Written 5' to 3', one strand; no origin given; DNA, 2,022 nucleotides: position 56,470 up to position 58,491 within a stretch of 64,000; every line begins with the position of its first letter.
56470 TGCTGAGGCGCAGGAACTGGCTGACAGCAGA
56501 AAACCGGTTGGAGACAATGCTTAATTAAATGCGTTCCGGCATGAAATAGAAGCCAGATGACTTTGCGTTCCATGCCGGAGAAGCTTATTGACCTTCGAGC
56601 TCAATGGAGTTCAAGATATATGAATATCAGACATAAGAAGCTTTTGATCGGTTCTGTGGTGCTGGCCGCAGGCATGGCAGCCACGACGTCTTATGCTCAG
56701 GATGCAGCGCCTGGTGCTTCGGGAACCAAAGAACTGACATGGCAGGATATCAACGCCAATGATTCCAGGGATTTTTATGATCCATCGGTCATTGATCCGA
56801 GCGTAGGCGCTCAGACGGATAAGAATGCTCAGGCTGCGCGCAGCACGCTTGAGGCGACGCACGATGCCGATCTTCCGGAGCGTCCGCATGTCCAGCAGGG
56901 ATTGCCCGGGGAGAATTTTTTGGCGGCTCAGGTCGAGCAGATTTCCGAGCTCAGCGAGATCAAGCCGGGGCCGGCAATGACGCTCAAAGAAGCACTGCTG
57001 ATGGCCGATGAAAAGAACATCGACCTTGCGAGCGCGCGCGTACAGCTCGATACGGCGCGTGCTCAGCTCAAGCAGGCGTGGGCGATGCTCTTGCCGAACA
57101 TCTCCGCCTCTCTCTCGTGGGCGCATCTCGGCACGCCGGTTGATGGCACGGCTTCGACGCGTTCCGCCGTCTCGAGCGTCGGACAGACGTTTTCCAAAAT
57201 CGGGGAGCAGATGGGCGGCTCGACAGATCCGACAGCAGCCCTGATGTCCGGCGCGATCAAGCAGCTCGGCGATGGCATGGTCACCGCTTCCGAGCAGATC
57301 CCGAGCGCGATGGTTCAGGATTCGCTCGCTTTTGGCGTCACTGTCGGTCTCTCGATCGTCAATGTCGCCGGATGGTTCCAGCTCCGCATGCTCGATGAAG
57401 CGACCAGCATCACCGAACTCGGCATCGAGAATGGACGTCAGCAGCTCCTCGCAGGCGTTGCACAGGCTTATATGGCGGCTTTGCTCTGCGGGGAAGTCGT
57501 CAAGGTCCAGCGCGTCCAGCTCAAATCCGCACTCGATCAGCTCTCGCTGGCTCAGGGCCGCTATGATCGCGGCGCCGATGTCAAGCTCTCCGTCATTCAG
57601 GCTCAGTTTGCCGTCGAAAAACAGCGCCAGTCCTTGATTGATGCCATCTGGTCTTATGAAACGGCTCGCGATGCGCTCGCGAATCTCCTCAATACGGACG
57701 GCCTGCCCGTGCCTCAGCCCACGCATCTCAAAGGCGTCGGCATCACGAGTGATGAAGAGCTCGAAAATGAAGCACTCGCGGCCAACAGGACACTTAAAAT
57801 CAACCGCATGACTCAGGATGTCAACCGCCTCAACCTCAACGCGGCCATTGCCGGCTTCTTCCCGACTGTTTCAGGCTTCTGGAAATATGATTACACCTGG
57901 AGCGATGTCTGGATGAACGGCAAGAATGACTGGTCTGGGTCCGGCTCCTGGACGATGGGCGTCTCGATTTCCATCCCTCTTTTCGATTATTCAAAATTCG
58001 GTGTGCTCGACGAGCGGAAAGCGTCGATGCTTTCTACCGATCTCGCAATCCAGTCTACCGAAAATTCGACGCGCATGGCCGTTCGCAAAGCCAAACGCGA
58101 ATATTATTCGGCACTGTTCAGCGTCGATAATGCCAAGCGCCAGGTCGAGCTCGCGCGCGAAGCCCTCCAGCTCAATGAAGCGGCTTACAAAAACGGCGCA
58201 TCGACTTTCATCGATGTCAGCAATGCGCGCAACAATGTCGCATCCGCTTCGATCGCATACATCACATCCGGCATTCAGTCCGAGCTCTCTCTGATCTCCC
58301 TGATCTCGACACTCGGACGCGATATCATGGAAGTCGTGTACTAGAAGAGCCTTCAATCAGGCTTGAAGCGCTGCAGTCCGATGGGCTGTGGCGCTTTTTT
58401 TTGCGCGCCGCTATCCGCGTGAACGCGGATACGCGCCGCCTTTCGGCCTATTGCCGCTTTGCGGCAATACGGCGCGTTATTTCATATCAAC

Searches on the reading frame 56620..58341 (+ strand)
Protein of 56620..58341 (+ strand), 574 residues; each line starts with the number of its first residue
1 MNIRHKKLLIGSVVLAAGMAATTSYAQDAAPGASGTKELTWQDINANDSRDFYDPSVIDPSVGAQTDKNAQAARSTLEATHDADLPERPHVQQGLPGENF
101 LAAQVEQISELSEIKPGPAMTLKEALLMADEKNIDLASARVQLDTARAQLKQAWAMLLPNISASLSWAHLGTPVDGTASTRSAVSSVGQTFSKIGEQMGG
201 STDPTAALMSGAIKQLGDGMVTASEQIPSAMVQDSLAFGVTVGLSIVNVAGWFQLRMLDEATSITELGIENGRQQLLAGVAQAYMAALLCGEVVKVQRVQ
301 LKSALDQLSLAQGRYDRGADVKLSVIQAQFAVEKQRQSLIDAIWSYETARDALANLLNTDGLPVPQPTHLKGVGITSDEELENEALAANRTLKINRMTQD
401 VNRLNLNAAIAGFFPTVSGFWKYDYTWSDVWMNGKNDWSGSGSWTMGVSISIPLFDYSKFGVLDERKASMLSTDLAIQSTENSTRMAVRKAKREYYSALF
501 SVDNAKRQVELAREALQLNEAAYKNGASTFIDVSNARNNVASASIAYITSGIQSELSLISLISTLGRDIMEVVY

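Call 27: find_encoding_contigs(protein=window:56620-58341:+, flank=10000, max_places=10)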
Protein window:56620-58341:+ (574 aa): 5 contigs read that carry it; 3 places shown.
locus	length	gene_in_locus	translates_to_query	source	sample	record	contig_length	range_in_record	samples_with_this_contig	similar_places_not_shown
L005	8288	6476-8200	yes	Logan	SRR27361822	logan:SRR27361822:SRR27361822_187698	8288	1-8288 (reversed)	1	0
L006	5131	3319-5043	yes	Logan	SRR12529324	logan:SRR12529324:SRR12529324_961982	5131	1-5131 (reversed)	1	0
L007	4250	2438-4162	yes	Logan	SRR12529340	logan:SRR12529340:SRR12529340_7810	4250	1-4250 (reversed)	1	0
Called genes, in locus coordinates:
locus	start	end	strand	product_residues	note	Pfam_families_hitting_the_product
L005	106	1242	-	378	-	PF01546:Peptidase_M20, PF07687:M20_dimer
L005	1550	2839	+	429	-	PF25876:HH_MFP_RND (weak), PF25954:Beta-barrel_RND_2, PF25990:Beta-barrel_YknX (weak), PF25989:YknX_C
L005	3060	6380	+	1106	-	PF00873:ACR_tran, PF03176:MMPL, PF02355:SecD_SecF_C (weak)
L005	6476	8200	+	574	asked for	PF02321:OEP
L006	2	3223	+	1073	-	?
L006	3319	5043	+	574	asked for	PF02321:OEP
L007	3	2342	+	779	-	?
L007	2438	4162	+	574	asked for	PF02321:OEP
